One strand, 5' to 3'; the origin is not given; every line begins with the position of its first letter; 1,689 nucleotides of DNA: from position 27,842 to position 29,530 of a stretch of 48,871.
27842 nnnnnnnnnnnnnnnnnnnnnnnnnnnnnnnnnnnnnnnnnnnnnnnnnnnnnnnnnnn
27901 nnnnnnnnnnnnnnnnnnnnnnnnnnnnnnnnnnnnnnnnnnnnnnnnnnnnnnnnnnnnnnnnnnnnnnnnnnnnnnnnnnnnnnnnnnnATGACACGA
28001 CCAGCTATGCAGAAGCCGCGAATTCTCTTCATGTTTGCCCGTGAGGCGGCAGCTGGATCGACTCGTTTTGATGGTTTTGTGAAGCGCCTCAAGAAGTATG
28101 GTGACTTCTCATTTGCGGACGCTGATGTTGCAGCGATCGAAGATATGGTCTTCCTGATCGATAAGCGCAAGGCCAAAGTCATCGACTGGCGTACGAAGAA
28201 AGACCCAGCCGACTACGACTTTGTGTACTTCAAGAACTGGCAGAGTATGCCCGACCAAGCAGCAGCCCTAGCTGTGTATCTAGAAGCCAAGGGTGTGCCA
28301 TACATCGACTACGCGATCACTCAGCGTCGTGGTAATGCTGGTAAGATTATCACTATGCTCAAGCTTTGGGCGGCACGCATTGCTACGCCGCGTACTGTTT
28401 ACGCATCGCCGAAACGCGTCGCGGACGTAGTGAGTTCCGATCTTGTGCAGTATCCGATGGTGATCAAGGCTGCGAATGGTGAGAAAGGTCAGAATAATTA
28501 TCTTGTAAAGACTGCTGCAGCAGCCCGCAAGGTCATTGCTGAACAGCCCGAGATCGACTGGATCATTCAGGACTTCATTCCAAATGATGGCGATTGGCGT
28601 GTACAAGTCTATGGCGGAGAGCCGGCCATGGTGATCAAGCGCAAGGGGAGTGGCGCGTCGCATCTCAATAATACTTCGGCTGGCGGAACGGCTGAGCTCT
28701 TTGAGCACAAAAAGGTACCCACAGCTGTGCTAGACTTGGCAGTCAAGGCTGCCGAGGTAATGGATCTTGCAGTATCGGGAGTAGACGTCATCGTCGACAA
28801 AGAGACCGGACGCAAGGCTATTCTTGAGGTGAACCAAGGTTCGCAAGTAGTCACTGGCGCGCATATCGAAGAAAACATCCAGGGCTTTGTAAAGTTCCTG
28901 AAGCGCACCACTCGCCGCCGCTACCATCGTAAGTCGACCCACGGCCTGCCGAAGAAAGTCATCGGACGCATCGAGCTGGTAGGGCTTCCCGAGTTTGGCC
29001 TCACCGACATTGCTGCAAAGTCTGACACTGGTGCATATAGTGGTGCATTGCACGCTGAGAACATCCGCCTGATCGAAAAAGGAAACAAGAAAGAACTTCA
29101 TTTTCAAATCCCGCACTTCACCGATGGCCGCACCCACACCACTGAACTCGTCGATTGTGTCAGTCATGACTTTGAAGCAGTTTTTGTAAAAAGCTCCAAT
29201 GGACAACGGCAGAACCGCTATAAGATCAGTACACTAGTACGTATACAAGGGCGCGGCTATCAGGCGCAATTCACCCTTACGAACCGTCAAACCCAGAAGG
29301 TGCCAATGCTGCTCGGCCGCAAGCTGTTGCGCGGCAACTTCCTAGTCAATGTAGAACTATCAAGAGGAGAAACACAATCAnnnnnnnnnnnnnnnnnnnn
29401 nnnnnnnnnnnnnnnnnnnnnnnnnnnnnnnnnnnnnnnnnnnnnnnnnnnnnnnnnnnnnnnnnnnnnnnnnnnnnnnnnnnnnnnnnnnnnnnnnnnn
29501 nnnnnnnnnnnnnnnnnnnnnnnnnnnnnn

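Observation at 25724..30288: Translationally coupled MurF-like ligase plus three RimK-type ATP-grasp ligases, one fused to a RimB-like aspartic peptidase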

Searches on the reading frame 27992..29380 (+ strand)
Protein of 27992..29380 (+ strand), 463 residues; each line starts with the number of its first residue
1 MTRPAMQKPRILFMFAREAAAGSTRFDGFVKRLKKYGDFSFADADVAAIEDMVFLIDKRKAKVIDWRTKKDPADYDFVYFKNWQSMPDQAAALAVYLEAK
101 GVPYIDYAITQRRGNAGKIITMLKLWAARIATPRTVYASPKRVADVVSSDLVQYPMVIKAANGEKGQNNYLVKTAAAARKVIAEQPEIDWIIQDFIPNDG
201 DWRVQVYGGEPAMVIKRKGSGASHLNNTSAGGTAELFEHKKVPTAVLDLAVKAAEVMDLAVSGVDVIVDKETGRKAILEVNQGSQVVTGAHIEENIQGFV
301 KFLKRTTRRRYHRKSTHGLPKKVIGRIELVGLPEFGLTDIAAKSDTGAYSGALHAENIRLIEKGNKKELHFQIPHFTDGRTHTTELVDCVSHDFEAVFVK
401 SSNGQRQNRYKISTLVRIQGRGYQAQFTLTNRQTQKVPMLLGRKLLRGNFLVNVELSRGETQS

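Call 3: search_protein_families(library=pfam, proteins=[window:27992-29380:+], max_evalue=0.01)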
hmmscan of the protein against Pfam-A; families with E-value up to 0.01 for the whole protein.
window:27992-29380:+ (463 aa): 3 families
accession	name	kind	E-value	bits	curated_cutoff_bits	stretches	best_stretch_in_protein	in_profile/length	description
PF05618.17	Zn_protease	-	1.5e-16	61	27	1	323-457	1-132/138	Putative ATP-dependent zinc protease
PF08443.16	RimK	-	5.5e-14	52.6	21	1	125-286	11-169/188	RimK-like ATP-grasp domain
PF18299.6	R2K_2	-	0.0039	17.5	26.2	0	153-283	19-131/147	ATP-grasp domain, R2K clade family 2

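Call 4: search_protein_families(library=ncbifam, proteins=[window:27992-29380:+], max_evalue=0.01)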
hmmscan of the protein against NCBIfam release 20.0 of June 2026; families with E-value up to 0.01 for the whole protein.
window:27992-29380:+ (463 aa): 11 families
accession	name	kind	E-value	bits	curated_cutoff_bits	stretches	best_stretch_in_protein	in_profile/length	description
TIGR00768.1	rimK_fam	subfamily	3.4e-26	92.2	143.4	1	68-284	41-255/276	RimK family alpha-L-glutamate ligase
NF052261.1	Asp_endo_RimB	equivalog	1e-20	74.1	200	1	321-456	7-139/148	retropepsin-like aspartic endopeptidase RimB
TIGR02144.1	LysX_arch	equivalog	7.8e-19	67.8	275.6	1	89-296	60-271/281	lysine biosynthesis protein LysX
NF040720.1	MptN_Meth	equivalog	2.7e-15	56.2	350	1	96-282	81-267/291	tetrahydromethanopterin:alpha-L-glutamate ligase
NF052264.1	retropep_RloA3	equivalog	5.3e-12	45.7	210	1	321-453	19-148/159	retropepsin-like aspartic peptidase RloA3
NF007764.0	PRK10446.1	equivalog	3.2e-09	36.5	331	1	125-314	107-297/300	30S ribosomal protein S6--L-glutamate ligase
NF052263.1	retropep_RloA2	exception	2.7e-06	27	250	1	321-447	21-151/170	retropepsin-like aspartic peptidase RloA2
NF038074.1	fam_STM4014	hypoth_equivalog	1.3e-05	24.8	175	1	201-282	241-325/349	STM4014 family protein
TIGR02068.2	cya_phycin_syn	equivalog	6.2e-05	21.2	850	0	226-281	384-443/862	cyanophycin synthetase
TIGR04443.1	F420_CofF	equivalog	0.00012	21.2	300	1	117-282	92-256/283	coenzyme gamma-F420-2:alpha-L-glutamate ligase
TIGR04356.1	grasp_GAK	hypoth_equivalog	0.0025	16.9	300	1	123-271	105-251/287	GAK system ATP-grasp enzyme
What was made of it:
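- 27992..28915 (+): AG2: the ATP-grasp ligase part of the fusion protein (residues 1-308). It is a paralogue of AG1 (27-34% identity). Pfam RimK E=5.5e-14; TIGR00768 92.2 bits, below the cutoff (calls 3, 4).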

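Call 15: find_homologous_proteins(query=window:27992-29380:+, max_evalue=0.00001)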
Query window:27992-29380:+ (463 aa): 159 proteins with E <= 0.00001 among 8000 candidates; the best 120 are listed.
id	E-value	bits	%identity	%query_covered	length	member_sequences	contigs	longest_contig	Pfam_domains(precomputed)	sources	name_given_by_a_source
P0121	0.0e+0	1033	100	100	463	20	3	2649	PF05618.18,PF08443.17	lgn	-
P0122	5.3e-212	722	69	99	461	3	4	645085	PF05618.18,PF08443.17,PF02655.20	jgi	jgi:glutathione synthase/RimK-type ligase-like ATP-grasp enzyme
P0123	1.7e-211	721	68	99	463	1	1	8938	PF05618.18,PF08443.17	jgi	jgi:glutathione synthase/RimK-type ligase-like ATP-grasp enzyme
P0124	2.6e-208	710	66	99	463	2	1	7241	PF05618.18,PF08443.17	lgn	-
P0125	6.4e-208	709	67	99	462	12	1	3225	PF05618.18,PF08443.17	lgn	-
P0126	1.7e-207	708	66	100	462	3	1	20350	PF05618.18,PF08443.17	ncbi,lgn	-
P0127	7.8e-206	702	67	99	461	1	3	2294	PF05618.18,PF08443.17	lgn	-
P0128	1.2e-205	701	66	99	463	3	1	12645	PF05618.18,PF08443.17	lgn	-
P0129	1.2e-204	698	66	99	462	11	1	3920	PF05618.18,PF08443.17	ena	-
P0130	7.2e-202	689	65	99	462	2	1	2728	PF05618.18,PF08443.17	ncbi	-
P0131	8.4e-202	689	65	99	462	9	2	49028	PF05618.18,PF08443.17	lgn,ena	-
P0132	6.4e-198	676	65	99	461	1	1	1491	PF05618.18,PF08443.17,PF02655.20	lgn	-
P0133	3.9e-150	518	53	99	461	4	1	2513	PF02955.22,PF05618.18,PF08443.17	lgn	-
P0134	1.4e-135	471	49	98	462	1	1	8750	PF02955.22,PF05618.18,PF08443.17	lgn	-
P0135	2.9e-125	437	47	98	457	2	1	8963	PF05618.18,PF08443.17,PF02655.20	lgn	-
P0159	1.3e-101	359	43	98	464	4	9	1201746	PF05618.18,PF08443.17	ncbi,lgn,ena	-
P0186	1.5e-96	342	41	98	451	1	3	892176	PF05618.18,PF08443.17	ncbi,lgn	ncbi:MAG: RimK/LysX family protein [Candidatus Microsaccharimonas sp.]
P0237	1.8e-73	266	38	94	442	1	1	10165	PF02955.22,PF05618.18,PF14397.12,PF03133.21,PF08443.17,PF02655.20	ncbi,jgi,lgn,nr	ncbi:MAG: RimK/LysX family protein [Candidatus Nomurabacteria bacterium]|jgi:glutathione synthase/Ri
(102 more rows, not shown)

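Call 16: find_encoding_contigs(protein=P0122, flank=7000, max_places=1)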
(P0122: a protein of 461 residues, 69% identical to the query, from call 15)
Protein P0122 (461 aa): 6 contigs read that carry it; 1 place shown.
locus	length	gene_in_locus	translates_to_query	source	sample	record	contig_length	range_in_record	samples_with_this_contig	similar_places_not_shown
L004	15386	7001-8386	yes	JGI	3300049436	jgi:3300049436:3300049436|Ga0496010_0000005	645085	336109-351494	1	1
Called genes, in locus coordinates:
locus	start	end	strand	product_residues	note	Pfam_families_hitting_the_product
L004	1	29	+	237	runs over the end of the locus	PF01628:HrcA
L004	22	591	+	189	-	PF01025:GrpE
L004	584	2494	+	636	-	PF00012:HSP70, PF06723:MreB_Mbl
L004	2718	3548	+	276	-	PF01936:NYN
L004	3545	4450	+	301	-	PF00226:DnaJ, PF01556:DnaJ_C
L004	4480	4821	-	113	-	-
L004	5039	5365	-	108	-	-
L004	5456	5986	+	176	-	-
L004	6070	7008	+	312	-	PF02655:ATP-grasp_3, PF08443:RimK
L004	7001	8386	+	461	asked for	PF02655:ATP-grasp_3 (weak), PF08443:RimK, PF05618:RimB-like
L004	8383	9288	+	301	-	PF18030:Rimk_N, PF14397:ATPgrasp_ST (faint), PF02655:ATP-grasp_3, PF02955:GSH-S_ATP, PF08443:RimK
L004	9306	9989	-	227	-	PF00117:GATase, PF07722:Peptidase_C26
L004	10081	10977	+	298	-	-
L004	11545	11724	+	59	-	-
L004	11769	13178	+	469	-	PF13567:DUF4131, PF03772:Competence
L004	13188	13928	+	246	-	PF20772:TACO1_YebC_N, PF01709:Transcrip_reg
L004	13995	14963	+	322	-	PF00215:OMPdecase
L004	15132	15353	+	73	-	-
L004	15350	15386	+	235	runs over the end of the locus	PF00156:Pribosyltran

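Call 17: find_encoding_contigs(protein=P0159, flank=7000, max_places=1)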
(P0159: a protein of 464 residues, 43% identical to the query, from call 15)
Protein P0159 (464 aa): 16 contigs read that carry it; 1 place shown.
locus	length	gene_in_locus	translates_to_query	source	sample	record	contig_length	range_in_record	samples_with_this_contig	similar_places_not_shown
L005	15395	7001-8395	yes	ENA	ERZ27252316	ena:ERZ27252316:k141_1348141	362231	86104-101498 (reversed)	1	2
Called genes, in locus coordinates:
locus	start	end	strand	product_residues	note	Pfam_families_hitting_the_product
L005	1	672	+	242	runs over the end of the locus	PF00625:Guanylate_kin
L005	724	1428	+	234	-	PF03444:WHD_HrcA (weak), PF01628:HrcA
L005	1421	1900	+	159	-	PF01025:GrpE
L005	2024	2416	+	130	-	-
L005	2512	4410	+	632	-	PF00012:HSP70, PF06723:MreB_Mbl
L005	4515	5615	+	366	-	PF00226:DnaJ, PF01556:DnaJ_C, PF00684:DnaJ_CXXCXGXG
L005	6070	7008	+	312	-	PF03133:TTL (faint), PF02655:ATP-grasp_3, PF08443:RimK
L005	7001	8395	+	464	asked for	PF08443:RimK, PF05618:RimB-like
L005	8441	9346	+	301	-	PF18030:Rimk_N, PF14397:ATPgrasp_ST (faint), PF02655:ATP-grasp_3, PF08443:RimK, PF02955:GSH-S_ATP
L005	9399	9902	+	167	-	-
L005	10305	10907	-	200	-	-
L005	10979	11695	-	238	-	-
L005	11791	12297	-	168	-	PF00293:NUDIX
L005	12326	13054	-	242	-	PF00165:HTH_AraC (weak), PF12833:HTH_18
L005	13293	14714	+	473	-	PF00083:Sugar_tr, PF07690:MFS_1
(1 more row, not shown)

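Call 18: find_encoding_contigs(protein=P0186, flank=7000, max_places=1)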
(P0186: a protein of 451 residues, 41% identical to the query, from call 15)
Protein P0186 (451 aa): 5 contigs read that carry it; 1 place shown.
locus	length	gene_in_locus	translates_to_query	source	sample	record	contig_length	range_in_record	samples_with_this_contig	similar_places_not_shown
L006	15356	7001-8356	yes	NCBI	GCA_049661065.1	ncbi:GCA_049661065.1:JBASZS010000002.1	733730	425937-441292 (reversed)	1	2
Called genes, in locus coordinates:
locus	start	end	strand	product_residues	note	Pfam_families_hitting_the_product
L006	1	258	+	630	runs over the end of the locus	PF00012:HSP70, PF06723:MreB_Mbl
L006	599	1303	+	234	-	PF13302:Acetyltransf_3, PF00583:Acetyltransf_1 (weak)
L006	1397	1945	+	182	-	PF13828:DUF4190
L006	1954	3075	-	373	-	-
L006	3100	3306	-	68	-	-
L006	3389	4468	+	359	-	PF00226:DnaJ, PF01556:DnaJ_C, PF00684:DnaJ_CXXCXGXG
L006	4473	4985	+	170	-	PF13302:Acetyltransf_3 (weak), PF00583:Acetyltransf_1, PF13673:Acetyltransf_10, PF13508:Acetyltransf_7, PF08445:FR47 (weak)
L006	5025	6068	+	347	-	-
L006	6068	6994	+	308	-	PF08443:RimK, PF02655:ATP-grasp_3 (weak)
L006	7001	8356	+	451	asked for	PF08443:RimK, PF05618:RimB-like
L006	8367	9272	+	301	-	PF18030:Rimk_N, PF14397:ATPgrasp_ST (faint), PF02655:ATP-grasp_3, PF02955:GSH-S_ATP, PF08443:RimK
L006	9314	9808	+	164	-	PF02643:DUF192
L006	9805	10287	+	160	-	-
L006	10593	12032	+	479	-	PF03772:Competence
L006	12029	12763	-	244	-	PF07685:GATase_3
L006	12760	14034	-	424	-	PF08245:Mur_ligase_M, PF08353:MurT_C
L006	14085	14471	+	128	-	-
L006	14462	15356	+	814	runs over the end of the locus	PF13191:AAA_16 (faint), PF13481:AAA_25 (faint), PF20030:bpMoxR (faint), PF17871:AAA_lid_9, PF07724:AAA_2, PF00004:AAA, PF07728:AAA_5, PF10431:ClpB_D2-small, +3 more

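Call 19: find_encoding_contigs(protein=P0237, flank=7000, max_places=1)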
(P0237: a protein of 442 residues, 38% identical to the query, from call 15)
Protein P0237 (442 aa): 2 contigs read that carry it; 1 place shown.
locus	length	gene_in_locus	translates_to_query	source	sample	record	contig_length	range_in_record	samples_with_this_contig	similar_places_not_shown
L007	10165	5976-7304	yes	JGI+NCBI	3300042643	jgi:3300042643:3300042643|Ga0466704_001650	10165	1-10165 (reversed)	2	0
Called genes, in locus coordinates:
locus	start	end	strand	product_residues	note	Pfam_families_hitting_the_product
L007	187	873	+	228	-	PF03444:WHD_HrcA, PF01628:HrcA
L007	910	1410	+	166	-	PF01025:GrpE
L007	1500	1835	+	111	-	PF01250:Ribosomal_S6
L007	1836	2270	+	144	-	PF00436:SSB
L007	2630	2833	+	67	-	PF01084:Ribosomal_S18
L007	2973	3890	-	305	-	PF00226:DnaJ, PF01556:DnaJ_C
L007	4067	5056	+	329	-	-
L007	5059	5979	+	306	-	PF02655:ATP-grasp_3, PF08443:RimK, PF07478:Dala_Dala_lig_C (weak)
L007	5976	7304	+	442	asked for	PF02655:ATP-grasp_3 (weak), PF02955:GSH-S_ATP (weak), PF03133:TTL (faint), PF08443:RimK, PF14397:ATPgrasp_ST (faint), PF05618:RimB-like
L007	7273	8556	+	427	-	PF08245:Mur_ligase_M, PF02875:Mur_ligase_C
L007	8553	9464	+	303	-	PF18030:Rimk_N, PF14397:ATPgrasp_ST (faint), PF02655:ATP-grasp_3, PF02955:GSH-S_ATP, PF08443:RimK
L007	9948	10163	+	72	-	?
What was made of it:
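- In L007 rpsF lies about 3 kb upstream of the block (call 19).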

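Call 23: search_solved_structures(query=window:27992-29380:+, max_evalue=0.01, show_alignments=3)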
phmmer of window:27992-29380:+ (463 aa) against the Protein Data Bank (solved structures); distinct sequences matched with E-value up to 0.01: 6.
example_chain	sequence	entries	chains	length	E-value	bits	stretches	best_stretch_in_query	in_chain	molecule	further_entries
7qys_A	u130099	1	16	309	8.8e-10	41.1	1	96-306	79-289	Probable alpha-L-glutamate ligase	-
7qyr_A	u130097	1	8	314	1.7e-07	33.6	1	97-283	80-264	Probable alpha-L-glutamate ligase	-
5zct_A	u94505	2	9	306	6.8e-07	31.6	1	121-283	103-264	Ribosomal protein S6--L-glutamate ligase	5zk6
4iwx_A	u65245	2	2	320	9.3e-07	31.1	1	121-283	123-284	Ribosomal protein S6 modification protein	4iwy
9g59_A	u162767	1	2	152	5.3e-06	28.6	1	323-453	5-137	Putative ATP-dependent zinc protease domain-containing protein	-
2pma_A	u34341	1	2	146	5.6e-05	25.2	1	323-445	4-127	Uncharacterized protein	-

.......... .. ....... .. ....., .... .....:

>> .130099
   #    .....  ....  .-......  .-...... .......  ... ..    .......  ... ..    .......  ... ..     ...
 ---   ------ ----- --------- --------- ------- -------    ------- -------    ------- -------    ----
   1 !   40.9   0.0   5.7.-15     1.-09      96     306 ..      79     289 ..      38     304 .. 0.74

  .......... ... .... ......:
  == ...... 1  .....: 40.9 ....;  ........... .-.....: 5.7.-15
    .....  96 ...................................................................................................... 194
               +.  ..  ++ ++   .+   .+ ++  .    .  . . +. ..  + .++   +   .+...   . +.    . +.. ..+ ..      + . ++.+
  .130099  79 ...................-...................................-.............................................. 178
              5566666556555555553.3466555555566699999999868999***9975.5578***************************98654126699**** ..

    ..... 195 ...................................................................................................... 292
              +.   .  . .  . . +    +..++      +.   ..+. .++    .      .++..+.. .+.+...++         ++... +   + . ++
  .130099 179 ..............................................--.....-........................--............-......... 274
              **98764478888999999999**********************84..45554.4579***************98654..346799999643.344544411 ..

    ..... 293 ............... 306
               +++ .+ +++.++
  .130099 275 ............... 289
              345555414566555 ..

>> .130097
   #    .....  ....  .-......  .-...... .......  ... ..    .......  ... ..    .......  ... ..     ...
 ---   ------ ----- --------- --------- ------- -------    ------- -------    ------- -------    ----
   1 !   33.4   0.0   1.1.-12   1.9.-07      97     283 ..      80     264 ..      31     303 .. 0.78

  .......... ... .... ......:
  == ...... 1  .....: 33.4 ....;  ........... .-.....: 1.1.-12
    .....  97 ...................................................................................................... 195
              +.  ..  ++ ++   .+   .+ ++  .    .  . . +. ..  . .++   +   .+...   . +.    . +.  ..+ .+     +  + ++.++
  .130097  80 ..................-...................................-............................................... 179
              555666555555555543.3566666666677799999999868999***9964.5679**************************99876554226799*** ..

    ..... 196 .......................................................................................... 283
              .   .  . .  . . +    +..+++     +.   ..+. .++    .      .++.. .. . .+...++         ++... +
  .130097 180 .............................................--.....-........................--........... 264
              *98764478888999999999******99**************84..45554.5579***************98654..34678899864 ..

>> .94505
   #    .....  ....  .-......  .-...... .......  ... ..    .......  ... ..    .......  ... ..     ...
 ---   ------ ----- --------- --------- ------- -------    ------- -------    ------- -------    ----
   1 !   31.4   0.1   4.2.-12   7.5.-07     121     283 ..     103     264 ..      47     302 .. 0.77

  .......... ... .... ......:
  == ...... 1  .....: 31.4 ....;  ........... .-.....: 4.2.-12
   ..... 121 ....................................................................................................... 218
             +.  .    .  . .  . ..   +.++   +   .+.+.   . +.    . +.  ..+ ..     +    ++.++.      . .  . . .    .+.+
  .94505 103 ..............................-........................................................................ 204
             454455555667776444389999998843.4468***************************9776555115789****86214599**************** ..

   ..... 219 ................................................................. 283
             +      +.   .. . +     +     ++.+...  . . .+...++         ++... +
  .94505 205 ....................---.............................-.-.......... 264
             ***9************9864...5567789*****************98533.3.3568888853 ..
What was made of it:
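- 28952..29383 (+): RimB-like retropepsin-type aspartic peptidase domain (residues about 321-457), fused to AG2 through a disordered linker (residues 311-316). PDB 9g59 and 2pma matches (call 23).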

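Call 30: search_protein_families(library=ncbifam, proteins=[L007:7273-8553:+, L007:5059-5976:+, L007:4067-5053:+, L006:5025-6065:+], max_evalue=0.001)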
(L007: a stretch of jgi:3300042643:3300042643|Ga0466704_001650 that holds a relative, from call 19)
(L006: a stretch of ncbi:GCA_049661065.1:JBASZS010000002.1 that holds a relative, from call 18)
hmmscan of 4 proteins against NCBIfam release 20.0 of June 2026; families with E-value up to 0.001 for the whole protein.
L007:7273-8553:+ (427 aa): 21 families
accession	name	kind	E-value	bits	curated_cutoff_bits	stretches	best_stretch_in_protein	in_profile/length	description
TIGR02068.2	cya_phycin_syn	equivalog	2.7e-47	161.3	850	1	22-413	481-856/862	cyanophycin synthetase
NF010623.0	PRK14016.1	subfamily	5.5e-38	130.7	877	1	22-417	482-862/871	cyanophycin synthetase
NF001126.0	PRK00139.1-4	equivalog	3.1e-26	92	373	1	17-406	101-457/486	UDP-N-acetylmuramoyl-L-alanyl-D-glutamate--2,6-diaminopimelate ligase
TIGR01085.1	murE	subfamily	2e-21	76.5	257.3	1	17-420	82-460/472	UDP-N-acetylmuramyl-tripeptide synthetase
NF010628.0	PRK14022.1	equivalog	5.3e-17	61.7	536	2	272-414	329-462/483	UDP-N-acetylmuramoyl-L-alanyl-D-glutamate--L-lysine ligase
NF008896.0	PRK11929.1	equivalog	1.7e-16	59.3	1023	1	16-402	108-469/965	bifunctional UDP-N-acetylmuramoyl-L-alanyl-D-glutamate--2,6-diaminopimelate ligase MurE/UDP-N-acetylmuramoyl-tripeptide--D-alanyl-D-alanine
NF001124.0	PRK00139.1-2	equivalog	1.8e-16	60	476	1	19-402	108-463/500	UDP-N-acetylmuramoyl-L-alanyl-D-glutamate--2,6-diaminopimelate ligase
NF001130.0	PRK00139.2-4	equivalog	6.6e-13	48.2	715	1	272-412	357-490/516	UDP-N-acetylmuramoyl-L-alanyl-D-glutamate--2,6-diaminopimelate ligase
NF001123.0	PRK00139.1-1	equivalog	1.1e-11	44.1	586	1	17-402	104-460/493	UDP-N-acetylmuramoyl-L-alanyl-D-glutamate--2,6-diaminopimelate ligase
TIGR01087.1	murD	equivalog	8.2e-11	41.6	211.95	1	8-48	92-132/441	UDP-N-acetylmuramoyl-L-alanine--D-glutamate ligase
TIGR01143.1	murF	subfamily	1.3e-08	34.2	288.6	1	118-203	151-231/418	UDP-N-acetylmuramoyl-tripeptide--D-alanyl-D-alanine ligase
TIGR01082.1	murC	equivalog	3.2e-08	33.1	335.1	1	117-317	168-351/449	UDP-N-acetylmuramate--L-alanine ligase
NF001129.0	PRK00139.2-3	equivalog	2.3e-07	29.7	762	1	117-401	210-480/517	UDP-N-acetylmuramoyl-L-alanyl-D-glutamate--2,6-diaminopimelate ligase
TIGR01499.1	folC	subfamily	3e-06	26.9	162.65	0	13-45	12-43/400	bifunctional protein FolC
NF001131.0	PRK00139.2-5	equivalog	3.4e-06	26.2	1000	0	273-414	332-464/483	UDP-N-acetylmuramoyl-L-alanyl-D-glutamate--2,6-diaminopimelate ligase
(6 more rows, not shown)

L007:5059-5976:+ (306 aa): 16 families
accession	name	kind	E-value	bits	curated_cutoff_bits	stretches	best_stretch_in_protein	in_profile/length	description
TIGR00768.1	rimK_fam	subfamily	1.1e-23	83.9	143.4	1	63-285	41-258/276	RimK family alpha-L-glutamate ligase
TIGR02144.1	LysX_arch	equivalog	8.2e-16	57.9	275.6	1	81-283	57-255/281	lysine biosynthesis protein LysX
NF040720.1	MptN_Meth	equivalog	1.4e-14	53.9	350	1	117-284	107-271/291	tetrahydromethanopterin:alpha-L-glutamate ligase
NF007764.0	PRK10446.1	equivalog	9.4e-12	44.8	331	1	62-290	50-276/300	30S ribosomal protein S6--L-glutamate ligase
NF038074.1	fam_STM4014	hypoth_equivalog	6.8e-08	32.2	175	1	194-279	239-324/349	STM4014 family protein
NF002378.0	PRK01372.1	subfamily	2.1e-07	29.9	243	1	117-282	106-271/305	D-alanine--D-alanine ligase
TIGR04443.1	F420_CofF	equivalog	2.7e-07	29.9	300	1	112-298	93-278/283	coenzyme gamma-F420-2:alpha-L-glutamate ligase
NF009402.0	PRK12767.1-1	equivalog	6e-07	28.6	218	1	101-279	106-273/329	carbamoyl phosphate synthase-like protein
NF006286.0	PRK08462.1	equivalog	1.3e-06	27.6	740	1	56-287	63-300/445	acetyl-CoA carboxylase biotin carboxylase subunit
NF053643.1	Ddl_archaea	equivalog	2e-06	27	500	1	113-282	108-272/367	putative pseudomurein biosynthesis ATP-grasp protein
TIGR01205.1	D_ala_D_alaTIGR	subfamily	1e-05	24.7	245.65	1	118-282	113-287/318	D-alanine--D-alanine ligase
NF006406.0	PRK08654.1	equivalog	2.2e-05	23.2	739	0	88-183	91-187/499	acetyl-CoA carboxylase biotin carboxylase subunit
NF009110.0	PRK12458.1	subfamily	0.00018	20.6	408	1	126-268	147-296/349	glutathione synthetase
NF004679.0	PRK06019.1-5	equivalog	0.00027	19.9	326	1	111-194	99-183/376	5-(carboxyamino)imidazole ribonucleotide synthase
NF009781.0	PRK13278.1-6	subfamily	0.00084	18.3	603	0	142-194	143-193/356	formate--phosphoribosylaminoimidazolecarboxamide ligase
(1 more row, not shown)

L007:4067-5053:+ (329 aa): 0 families

L006:5025-6065:+ (347 aa): 0 families
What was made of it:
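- AG1 homologues give weak Ddl-family matches (calls 19, 30).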
